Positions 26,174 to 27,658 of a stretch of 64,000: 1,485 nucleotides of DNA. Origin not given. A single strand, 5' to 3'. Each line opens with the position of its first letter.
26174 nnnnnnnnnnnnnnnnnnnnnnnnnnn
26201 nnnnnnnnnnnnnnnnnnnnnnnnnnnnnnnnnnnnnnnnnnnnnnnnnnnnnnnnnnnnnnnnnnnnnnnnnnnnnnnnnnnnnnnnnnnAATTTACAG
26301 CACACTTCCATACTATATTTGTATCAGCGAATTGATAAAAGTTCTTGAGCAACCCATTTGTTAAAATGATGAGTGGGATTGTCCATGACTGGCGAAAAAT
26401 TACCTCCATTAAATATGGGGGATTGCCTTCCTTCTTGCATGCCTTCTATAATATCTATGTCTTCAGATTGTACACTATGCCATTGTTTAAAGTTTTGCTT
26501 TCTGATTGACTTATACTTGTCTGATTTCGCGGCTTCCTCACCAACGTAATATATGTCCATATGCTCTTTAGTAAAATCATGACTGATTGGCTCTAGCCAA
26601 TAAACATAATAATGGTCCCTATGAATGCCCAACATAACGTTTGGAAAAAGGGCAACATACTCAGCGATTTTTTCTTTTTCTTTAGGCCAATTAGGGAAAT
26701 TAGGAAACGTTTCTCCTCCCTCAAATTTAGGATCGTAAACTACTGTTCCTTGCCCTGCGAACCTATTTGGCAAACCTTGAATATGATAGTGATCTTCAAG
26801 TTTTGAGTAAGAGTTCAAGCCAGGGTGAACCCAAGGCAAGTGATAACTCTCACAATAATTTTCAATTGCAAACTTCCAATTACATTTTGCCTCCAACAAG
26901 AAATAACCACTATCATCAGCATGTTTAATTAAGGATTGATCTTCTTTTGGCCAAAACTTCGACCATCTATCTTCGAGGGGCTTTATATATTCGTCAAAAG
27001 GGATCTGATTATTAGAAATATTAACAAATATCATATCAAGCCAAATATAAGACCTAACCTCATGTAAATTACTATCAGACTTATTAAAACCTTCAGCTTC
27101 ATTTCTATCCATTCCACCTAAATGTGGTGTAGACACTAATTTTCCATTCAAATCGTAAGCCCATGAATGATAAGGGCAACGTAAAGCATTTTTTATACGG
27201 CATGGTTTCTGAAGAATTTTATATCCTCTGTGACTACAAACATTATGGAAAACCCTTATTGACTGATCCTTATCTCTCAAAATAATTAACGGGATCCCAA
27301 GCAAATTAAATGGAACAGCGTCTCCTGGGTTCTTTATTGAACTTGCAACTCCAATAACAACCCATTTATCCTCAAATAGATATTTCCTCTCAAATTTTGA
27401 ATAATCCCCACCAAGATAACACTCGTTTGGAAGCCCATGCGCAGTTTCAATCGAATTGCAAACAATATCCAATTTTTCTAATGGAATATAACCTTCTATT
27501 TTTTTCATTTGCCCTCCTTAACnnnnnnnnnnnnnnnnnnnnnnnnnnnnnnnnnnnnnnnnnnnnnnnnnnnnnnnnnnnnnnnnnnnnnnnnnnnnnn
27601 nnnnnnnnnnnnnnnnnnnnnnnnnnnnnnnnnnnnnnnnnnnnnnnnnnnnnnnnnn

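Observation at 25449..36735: The histidine-utilisation operon runs on into a six-gene module (flavin reductase, OCD, MIO-less lyase, MttB, Rieske oxygenase, DMT permease)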

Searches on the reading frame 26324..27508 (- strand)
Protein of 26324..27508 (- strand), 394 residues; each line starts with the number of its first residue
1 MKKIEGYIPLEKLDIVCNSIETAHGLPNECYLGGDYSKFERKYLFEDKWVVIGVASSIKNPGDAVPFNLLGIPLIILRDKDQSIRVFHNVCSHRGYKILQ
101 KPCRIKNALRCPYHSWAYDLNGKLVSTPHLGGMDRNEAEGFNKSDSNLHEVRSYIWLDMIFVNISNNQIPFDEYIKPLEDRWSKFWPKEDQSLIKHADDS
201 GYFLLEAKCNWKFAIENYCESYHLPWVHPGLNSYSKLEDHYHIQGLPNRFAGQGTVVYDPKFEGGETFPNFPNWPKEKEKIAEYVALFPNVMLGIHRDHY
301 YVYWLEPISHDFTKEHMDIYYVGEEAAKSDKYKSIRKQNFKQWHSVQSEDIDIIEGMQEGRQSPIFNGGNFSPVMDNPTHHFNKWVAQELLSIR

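Call 4: search_protein_families(library=pfam, proteins=[window:26324-27508:-])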
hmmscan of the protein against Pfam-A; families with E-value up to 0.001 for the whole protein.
window:26324-27508:- (394 aa): 2 families
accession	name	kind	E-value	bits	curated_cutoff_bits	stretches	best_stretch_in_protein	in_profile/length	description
PF00848.25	Ring_hydroxyl_A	-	3.2e-43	148.5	24.9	1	204-388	11-204/208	Ring hydroxylating alpha subunit (catalytic domain)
PF00355.32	Rieske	-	2.5e-18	66.2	20.3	1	48-131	1-82/88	Rieske [2Fe-2S] domain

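Call 5: search_protein_families(library=ncbifam, proteins=[window:26324-27508:-])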
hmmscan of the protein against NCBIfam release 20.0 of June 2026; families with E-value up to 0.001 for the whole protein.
window:26324-27508:- (394 aa): 6 families
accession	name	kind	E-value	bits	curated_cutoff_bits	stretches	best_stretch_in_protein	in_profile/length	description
NF058607.1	GlBtMonoOxGbcA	equivalog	1.2e-32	112.9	670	1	20-237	27-232/420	glycine betaine monooxygenase oxygenase subunit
NF042946.1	3PPDioc_HcaE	equivalog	2.2e-20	73.1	830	1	31-228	21-214/450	3-phenylpropionate/cinnamic acid dioxygenase subunit alpha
TIGR03229.1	benzo_1_2_benA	equivalog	2.1e-18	66.4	780.95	1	38-228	28-215/433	benzoate 1,2-dioxygenase large subunit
NF041684.1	ant_diox_AndAc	equivalog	4.8e-18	64.9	750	1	46-228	44-222/418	anthranilate 1,2-dioxygenase large subunit AndAc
TIGR03228.1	anthran_1_2_A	equivalog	5.8e-15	54.9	671.9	1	38-228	28-213/438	anthranilate 1,2-dioxygenase large subunit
NF052579.1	BetMthstMoxSdmAMthl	equivalog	5.9e-06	25.5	600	1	49-157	18-124/351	4beta-methylsterol monooxygenase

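Call 33: search_solved_structures(query=window:26324-27508:-, max_evalue=1e-8)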
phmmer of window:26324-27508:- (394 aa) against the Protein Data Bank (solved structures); distinct sequences matched with E-value up to 1e-8: 31.
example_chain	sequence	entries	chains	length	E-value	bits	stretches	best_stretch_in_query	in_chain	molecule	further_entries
6y9c_A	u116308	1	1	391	8e-35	123.8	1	15-368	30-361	Carnitine monooxygenase oxygenase subunit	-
6y8j_A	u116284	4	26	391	9.2e-35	123.6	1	15-368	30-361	Carnitine monooxygenase oxygenase subunit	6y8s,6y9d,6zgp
9o71_A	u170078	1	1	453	1.5e-23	86.7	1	29-228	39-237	Phenylpropionate dioxygenase-like ring-hydroxylating dioxygenase large terminal subunit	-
7yls_B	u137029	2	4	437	2.5e-23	85.9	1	29-228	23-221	Rieske (2Fe-2S) domain protein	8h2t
3en1_A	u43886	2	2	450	3.8e-23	85.4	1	28-223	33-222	Benzene 1,2-dioxygenase subunit alpha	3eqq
3gzx_A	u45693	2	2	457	1.4e-21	80.2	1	29-224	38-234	Biphenyl dioxygenase subunit alpha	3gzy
2xr8_A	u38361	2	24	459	2e-21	79.7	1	33-223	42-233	BIPHENYL DIOXYGENASE SUBUNIT ALPHA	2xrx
2xsh_A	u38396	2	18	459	2e-21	79.7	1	33-223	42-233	BIPHENYL DIOXYGENASE SUBUNIT ALPHA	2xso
5aeu_A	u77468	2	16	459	2e-21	79.7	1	33-223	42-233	BIPHENYL DIOXYGENASE SUBUNIT ALPHA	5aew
2yfi_A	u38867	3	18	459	2e-21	79.7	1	33-223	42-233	BIPHENYL DIOXYGENASE SUBUNIT ALPHA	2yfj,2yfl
3n0q_A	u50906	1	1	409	4.9e-21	78.4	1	21-231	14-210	Putative aromatic-ring hydroxylating dioxygenase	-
1wql_A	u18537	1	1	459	8.2e-21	77.7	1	33-224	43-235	iron-sulfur protein large subunit of cumene dioxygenase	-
9jp5_A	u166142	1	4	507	1.6e-19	73.4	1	29-230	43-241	Phthalate 3,4-dioxygenase alpha subunit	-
3vca_A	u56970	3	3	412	1.2e-18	70.5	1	31-232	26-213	Ring-hydroxylating dioxygenase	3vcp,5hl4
4qup_A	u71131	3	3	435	1.4e-18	70.3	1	31-232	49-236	Monoxygenase; demethylase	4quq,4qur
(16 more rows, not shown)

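Call 60: find_homologous_proteins(query=window:26324-27508:-, max_evalue=1e-40)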
Query window:26324-27508:- (394 aa): 7997 proteins with E <= 1e-40 among 8000 candidates; the best 120 are listed.
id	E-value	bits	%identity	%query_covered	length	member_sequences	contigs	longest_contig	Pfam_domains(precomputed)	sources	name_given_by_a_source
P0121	3.8e-247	838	86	99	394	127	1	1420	PF00355.33,PF00848.26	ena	-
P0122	1.9e-243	826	85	99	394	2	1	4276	PF00355.33,PF00848.26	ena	-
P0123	2.4e-242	822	87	97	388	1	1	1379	PF00355.33,PF00848.26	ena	-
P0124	1.6e-237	807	83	99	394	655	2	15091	PF00355.33,PF00848.26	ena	-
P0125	2.6e-231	786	80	99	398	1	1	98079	PF00355.33,PF00848.26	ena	-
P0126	6.8e-231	785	81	99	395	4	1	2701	PF00355.33,PF00848.26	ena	-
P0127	1.9e-230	783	79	99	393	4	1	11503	PF00355.33,PF00848.26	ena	-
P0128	4.1e-227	772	79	98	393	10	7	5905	PF00355.33,PF00848.26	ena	-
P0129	5.6e-223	759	79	99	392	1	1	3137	PF00355.33,PF00848.26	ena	-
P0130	1.5e-222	757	79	99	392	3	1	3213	PF00355.33,PF00848.26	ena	-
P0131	9.4e-222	755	78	99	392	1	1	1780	PF00355.33,PF00848.26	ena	-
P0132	3.3e-221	753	78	99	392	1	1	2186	PF00355.33,PF00848.26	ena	-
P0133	6.4e-221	752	78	99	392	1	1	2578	PF00355.33,PF00848.26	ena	-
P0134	1.9e-220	750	79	99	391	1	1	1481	PF00355.33,PF00848.26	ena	-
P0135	9.6e-220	748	78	99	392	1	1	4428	PF00355.33,PF00848.26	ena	-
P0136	4.2e-218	743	77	99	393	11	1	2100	PF00355.33,PF00848.26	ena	-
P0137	5.3e-218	742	77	99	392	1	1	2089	PF00355.33,PF00848.26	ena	-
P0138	8.1e-218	742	77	99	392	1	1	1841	PF00355.33,PF00848.26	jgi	jgi:choline monooxygenase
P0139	1.0e-217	741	77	97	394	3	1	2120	PF00355.33,PF00848.26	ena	-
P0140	3.5e-217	740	82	92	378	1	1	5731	PF00355.33,PF00848.26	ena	-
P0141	4.9e-217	739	80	96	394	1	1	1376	PF00355.33,PF00848.26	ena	-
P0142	1.8e-216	737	75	99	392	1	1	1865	PF00355.33,PF00848.26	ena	-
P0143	2.2e-216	737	76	99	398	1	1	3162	PF00355.33,PF00848.26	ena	-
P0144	3.0e-216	736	76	99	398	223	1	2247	PF00355.33,PF00848.26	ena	-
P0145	4.1e-216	736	76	99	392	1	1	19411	PF00355.33,PF00848.26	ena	-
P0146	4.9e-216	736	76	99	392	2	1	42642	PF00355.33,PF00848.26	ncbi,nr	ncbi:aromatic ring-hydroxylating dioxygenase subunit alpha [Alphaproteobacteria bacterium]|nr:aromat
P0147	9.6e-216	735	76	99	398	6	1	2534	PF00355.33,PF00848.26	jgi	-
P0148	1.3e-215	734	75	99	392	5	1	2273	PF00355.33,PF00848.26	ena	-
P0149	1.6e-215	734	76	99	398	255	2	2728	PF00355.33,PF00848.26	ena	-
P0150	1.7e-215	734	76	99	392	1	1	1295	PF00355.33,PF00848.26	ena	-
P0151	1.9e-215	734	75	99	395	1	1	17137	PF00355.33,PF00848.26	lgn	-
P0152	2.5e-215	733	76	99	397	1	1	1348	PF00355.33,PF00848.26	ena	-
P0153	2.8e-215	733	75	99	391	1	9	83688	PF00355.33,PF00848.26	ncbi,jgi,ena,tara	tara:strand:+ start:288 stop:1463 length:1176 start_codon:yes stop_codon:yes gene_type:complete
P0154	3.0e-215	733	75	99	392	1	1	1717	PF00355.33,PF00848.26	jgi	-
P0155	3.5e-215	733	75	99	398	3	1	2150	PF00355.33,PF00848.26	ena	-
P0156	4.3e-215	733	76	99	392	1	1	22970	PF00355.33,PF00848.26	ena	-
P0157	4.4e-215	733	76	99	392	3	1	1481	PF00355.33,PF00848.26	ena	-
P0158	4.5e-215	733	76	99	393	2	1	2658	PF00355.33,PF00848.26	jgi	-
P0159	6.3e-215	732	78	97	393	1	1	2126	PF00355.33,PF00848.26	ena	-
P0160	7.7e-215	732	75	99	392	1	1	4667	PF00355.33,PF00848.26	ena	-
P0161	8.1e-215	732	75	99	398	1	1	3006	PF00355.33,PF00848.26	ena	-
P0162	1.3e-214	731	76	99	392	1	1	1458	PF00355.33,PF00848.26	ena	-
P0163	1.5e-214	731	76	99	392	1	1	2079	PF00355.33,PF00848.26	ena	-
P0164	1.5e-214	731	76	99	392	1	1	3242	PF00355.33,PF00848.26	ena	-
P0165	1.6e-214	731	77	97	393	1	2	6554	PF00355.33,PF00848.26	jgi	-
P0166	2.1e-214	730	75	99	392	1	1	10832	PF00355.33,PF00848.26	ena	-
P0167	2.8e-214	730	76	99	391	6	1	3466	PF00355.33,PF00848.26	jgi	-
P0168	4.1e-214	729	75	99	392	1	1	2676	PF00355.33,PF00848.26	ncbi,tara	tara:strand:- start:726 stop:1904 length:1179 start_codon:yes stop_codon:yes gene_type:complete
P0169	4.5e-214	729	75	99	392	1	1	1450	PF00355.33,PF00848.26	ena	-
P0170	4.5e-214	729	76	99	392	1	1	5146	PF00355.33,PF00848.26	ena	-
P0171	4.5e-214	729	76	99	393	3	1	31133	PF00355.33,PF00848.26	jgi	-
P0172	4.6e-214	729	76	99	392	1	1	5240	PF00355.33,PF00848.26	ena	-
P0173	4.7e-214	729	76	99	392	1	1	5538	PF00355.33,PF00848.26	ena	-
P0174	4.8e-214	729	75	99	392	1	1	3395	PF00355.33,PF00848.26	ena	-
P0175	7.7e-214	729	76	97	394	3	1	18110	PF00355.33,PF00848.26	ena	-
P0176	8.2e-214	728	76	99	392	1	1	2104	PF00355.33,PF00848.26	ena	-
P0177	8.6e-214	728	75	99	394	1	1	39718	PF00355.33,PF00848.26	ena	-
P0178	8.8e-214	728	75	99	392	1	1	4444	PF00355.33,PF00848.26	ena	-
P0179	8.9e-214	728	77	97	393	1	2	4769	PF00355.33,PF00848.26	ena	-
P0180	1.1e-213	728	76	99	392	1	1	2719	PF00355.33,PF00848.26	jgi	-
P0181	1.4e-213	728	75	99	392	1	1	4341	PF00355.33,PF00848.26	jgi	-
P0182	1.7e-213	727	75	99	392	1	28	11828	PF00355.33,PF00848.26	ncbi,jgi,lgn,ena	jgi:choline monooxygenase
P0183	1.9e-213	727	77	97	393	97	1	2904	PF00355.33,PF00848.26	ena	-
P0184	2.0e-213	727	75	99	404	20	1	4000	PF00355.33,PF00848.26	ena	-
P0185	2.0e-213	727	77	97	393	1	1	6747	PF00355.33,PF00848.26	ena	-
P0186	2.2e-213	727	75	99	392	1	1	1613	PF00355.33,PF00848.26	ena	-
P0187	3.2e-213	726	76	99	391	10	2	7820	PF00355.33,PF00848.26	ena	-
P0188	3.4e-213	726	75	99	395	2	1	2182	PF00355.33,PF00848.26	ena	-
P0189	3.5e-213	726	76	97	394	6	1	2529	PF00355.33,PF00848.26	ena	-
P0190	3.6e-213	726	75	99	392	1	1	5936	PF00355.33,PF00848.26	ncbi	-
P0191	3.7e-213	726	75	99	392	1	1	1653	PF00355.33,PF00848.26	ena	-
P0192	3.8e-213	726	75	99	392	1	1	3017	PF00355.33,PF00848.26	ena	-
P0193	3.9e-213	726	75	99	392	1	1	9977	PF00355.33,PF00848.26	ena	-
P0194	4.1e-213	726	74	99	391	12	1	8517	PF00355.33,PF00848.26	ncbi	-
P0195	4.9e-213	726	77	97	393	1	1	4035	PF00355.33,PF00848.26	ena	-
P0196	5.3e-213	726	75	99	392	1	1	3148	PF00355.33,PF00848.26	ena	-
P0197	5.5e-213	726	75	99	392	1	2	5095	PF00355.33,PF00848.26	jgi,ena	-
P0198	5.5e-213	726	75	99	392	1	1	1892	PF00355.33,PF00848.26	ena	-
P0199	1.1e-212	725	77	97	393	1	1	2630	PF00355.33,PF00848.26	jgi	-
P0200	1.2e-212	725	76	97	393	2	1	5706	PF00355.33,PF00848.26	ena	-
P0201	1.4e-212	724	75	99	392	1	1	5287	PF00355.33,PF00848.26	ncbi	-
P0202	1.9e-212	724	77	97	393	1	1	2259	PF00355.33,PF00848.26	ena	-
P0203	2.0e-212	724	76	98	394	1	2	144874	PF00355.33,PF00848.26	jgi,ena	jgi:choline monooxygenase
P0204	2.2e-212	724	75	99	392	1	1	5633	PF00355.33,PF00848.26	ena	-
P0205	4.7e-212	723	75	99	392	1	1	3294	PF00355.33,PF00848.26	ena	-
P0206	8.0e-212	722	75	99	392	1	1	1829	PF00355.33,PF00848.26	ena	-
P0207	1.3e-211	721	77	97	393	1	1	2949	PF00355.33,PF00848.26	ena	-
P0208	1.7e-211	721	77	97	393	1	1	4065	PF00355.33,PF00848.26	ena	-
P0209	1.7e-211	721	75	99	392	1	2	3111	PF00355.33,PF00848.26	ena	-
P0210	2.4e-211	720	75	99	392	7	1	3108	PF00355.33,PF00848.26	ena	-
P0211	2.9e-211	720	75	100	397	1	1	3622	PF00355.33,PF00848.26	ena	-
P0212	3.2e-211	720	76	97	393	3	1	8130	PF00355.33,PF00848.26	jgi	-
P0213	3.9e-211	720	75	99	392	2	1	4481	PF00355.33,PF00848.26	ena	-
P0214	9.0e-211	718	74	98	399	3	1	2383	PF00355.33,PF00848.26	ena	-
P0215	9.7e-211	718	75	99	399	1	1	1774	PF00355.33,PF00848.26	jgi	-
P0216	1.7e-210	717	74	97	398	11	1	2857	PF00355.33,PF00848.26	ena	-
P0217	3.0e-210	717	75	99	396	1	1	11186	PF00355.33,PF00848.26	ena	-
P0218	3.2e-210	717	74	99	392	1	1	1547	PF00355.33,PF00848.26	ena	-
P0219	7.3e-210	715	75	97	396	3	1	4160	PF00355.33,PF00848.26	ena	-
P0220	9.8e-210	715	73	100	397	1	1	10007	PF00355.33,PF00848.26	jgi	-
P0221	1.0e-209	715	74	99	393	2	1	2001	PF00355.33,PF00848.26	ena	-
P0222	1.1e-209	715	74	99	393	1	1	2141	PF00355.33,PF00848.26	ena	-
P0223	2.1e-209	714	74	98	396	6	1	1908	PF00355.33,PF00848.26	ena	-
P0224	2.4e-209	714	84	88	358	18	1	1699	PF00355.33,PF00848.26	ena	-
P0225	3.4e-209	713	74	99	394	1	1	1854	PF00355.33,PF00848.26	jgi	jgi:choline monooxygenase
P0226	5.1e-209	713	73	99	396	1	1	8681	PF00355.33,PF00848.26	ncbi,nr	ncbi:Rieske 2Fe-2S domain-containing protein [Alphaproteobacteria bacterium]|nr:Rieske 2Fe-2S domain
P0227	5.8e-209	712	74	99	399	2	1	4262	PF00355.33,PF00848.26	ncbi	-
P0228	6.4e-209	712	72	99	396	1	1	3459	PF00355.33,PF00848.26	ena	-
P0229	1.2e-208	711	74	99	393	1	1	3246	PF00355.33,PF00848.26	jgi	-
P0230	1.5e-208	711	74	99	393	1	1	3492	PF00355.33,PF00848.26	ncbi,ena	-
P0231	1.6e-208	711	72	99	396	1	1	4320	PF00355.33,PF00848.26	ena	-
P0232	1.7e-208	711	74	97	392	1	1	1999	PF00355.33,PF00848.26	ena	-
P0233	1.8e-208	711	74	99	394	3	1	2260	PF00355.33,PF00848.26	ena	-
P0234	2.7e-208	710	74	99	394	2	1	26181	PF00355.33,PF00848.26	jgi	jgi:choline monooxygenase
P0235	3.0e-208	710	74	99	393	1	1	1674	PF00355.33,PF00848.26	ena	-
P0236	3.0e-208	710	74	97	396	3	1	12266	PF00355.33,PF00848.26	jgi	jgi:choline monooxygenase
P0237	3.3e-208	710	74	99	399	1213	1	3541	PF00355.33,PF00848.26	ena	-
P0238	4.5e-208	710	73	99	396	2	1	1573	PF00355.33,PF00848.26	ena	-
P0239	4.7e-208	709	75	97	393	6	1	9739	PF00355.33,PF00848.26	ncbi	-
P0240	5.0e-208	709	73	100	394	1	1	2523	PF00355.33,PF00848.26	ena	-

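Call 61: find_encoding_contigs(protein=P0153, flank=8000, max_places=3)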
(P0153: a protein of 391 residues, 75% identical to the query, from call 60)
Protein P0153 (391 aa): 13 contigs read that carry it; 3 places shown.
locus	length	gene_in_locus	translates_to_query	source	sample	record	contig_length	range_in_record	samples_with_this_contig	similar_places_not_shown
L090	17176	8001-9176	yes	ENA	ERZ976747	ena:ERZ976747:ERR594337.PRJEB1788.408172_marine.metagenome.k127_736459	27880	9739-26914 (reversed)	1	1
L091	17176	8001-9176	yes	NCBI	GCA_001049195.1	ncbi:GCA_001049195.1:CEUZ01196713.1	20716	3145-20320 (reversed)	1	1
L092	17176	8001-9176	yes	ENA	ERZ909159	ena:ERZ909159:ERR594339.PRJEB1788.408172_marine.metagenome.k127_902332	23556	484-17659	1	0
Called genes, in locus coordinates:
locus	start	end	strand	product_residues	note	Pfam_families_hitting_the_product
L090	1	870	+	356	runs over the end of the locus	PF01717:Meth_synt_2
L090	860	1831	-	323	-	PF00491:Arginase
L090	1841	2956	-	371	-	PF05222:AlaDh_PNT_N, PF01262:AlaDh_PNT_C, PF02826:2-Hacid_dh_C (weak)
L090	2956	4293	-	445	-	PF00202:Aminotran_3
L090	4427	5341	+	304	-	PF01515:PTA_PTB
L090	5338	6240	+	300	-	PF00892:EamA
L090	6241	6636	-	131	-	-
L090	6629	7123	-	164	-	PF01583:APS_kinase (weak), PF13238:AAA_18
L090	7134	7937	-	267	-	PF00459:Inositol_P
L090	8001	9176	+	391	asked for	PF00355:Rieske, PF00848:Ring_hydroxyl_A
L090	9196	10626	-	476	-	PF00171:Aldedh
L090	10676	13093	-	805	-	PF01266:DAO, PF16350:FAO_M, PF01571:GCV_T, PF08669:GCV_T_C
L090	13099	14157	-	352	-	PF02574:S-methyl_trans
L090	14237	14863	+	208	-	PF13489:Methyltransf_23, PF07021:MetW (weak), PF13847:Methyltransf_31, PF08241:Methyltransf_11, PF08242:Methyltransf_12, PF13649:Methyltransf_25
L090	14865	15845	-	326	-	PF02737:3HCDH_N, PF00725:3HCDH (weak)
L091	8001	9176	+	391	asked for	PF00355:Rieske, PF00848:Ring_hydroxyl_A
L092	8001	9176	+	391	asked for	PF00355:Rieske, PF00848:Ring_hydroxyl_A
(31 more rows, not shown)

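Call 62: find_encoding_contigs(protein=P0203, flank=8000, max_places=2)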
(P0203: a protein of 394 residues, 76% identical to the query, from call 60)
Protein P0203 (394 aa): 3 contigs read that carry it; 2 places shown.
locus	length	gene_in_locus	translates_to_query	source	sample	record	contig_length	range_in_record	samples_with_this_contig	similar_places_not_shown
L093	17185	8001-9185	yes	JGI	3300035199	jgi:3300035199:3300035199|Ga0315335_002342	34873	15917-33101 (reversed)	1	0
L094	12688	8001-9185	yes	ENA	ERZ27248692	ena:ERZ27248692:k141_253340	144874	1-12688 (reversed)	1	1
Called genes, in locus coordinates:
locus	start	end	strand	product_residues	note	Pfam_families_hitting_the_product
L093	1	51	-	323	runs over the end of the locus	PF00190:Cupin_1 (weak), PF07883:Cupin_2 (weak)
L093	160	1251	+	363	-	PF07366:SnoaL, PF12680:SnoaL_2 (faint), PF07366:SnoaL (weak)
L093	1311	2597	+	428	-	PF00815:Histidinol_dh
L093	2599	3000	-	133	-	-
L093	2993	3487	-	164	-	PF13238:AAA_18 (faint)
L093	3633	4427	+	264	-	-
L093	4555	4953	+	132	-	PF12838:Fer4_7 (faint), PF00037:Fer4 (weak), PF12139:APS-reductase_C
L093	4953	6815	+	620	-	PF00890:FAD_binding_2, PF01266:DAO (faint), PF02910:Succ_DH_flav_C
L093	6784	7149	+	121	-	-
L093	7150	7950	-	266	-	PF00459:Inositol_P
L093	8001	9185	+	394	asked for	PF00355:Rieske, PF00848:Ring_hydroxyl_A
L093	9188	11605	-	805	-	PF01266:DAO, PF16350:FAO_M, PF01571:GCV_T, PF08669:GCV_T_C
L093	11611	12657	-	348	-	PF02574:S-methyl_trans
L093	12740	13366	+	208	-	PF13489:Methyltransf_23, PF13847:Methyltransf_31, PF08241:Methyltransf_11, PF08242:Methyltransf_12, PF13649:Methyltransf_25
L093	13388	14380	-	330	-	PF02737:3HCDH_N, PF00725:3HCDH (weak)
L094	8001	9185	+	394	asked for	PF00355:Rieske, PF00848:Ring_hydroxyl_A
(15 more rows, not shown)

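Call 63: find_encoding_contigs(protein=P0125, flank=8000, max_places=1)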
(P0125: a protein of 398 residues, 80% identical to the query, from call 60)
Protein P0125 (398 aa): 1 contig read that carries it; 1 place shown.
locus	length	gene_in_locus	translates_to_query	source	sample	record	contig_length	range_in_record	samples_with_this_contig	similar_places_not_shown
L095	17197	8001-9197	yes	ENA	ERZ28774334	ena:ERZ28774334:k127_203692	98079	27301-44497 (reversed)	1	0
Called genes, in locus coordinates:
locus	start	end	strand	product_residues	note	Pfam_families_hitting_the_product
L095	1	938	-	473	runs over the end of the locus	PF01979:Amidohydro_1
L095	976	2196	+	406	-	PF07969:Amidohydro_3 (weak), PF01979:Amidohydro_1, PF07969:Amidohydro_3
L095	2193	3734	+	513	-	PF00221:Lyase_aromatic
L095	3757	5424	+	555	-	PF17391:Urocanase_N, PF01175:Urocanase, PF17392:Urocanase_C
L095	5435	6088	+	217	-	PF01613:Flavin_Reduct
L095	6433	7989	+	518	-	PF06253:MTTB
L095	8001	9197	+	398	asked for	PF00355:Rieske, PF00848:Ring_hydroxyl_A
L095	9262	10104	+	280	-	PF00892:EamA (faint)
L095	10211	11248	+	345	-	PF07883:Cupin_2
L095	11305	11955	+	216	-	PF02798:GST_N, PF13417:GST_N_3, PF13409:GST_N_2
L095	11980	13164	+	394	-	PF01266:DAO (faint), PF01494:FAD_binding_3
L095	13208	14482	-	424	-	PF00202:Aminotran_3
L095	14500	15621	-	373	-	PF01717:Meth_synt_2 (faint)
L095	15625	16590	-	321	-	PF00190:Cupin_1 (faint), PF07883:Cupin_2 (weak)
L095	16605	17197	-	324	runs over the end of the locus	PF07366:SnoaL (weak)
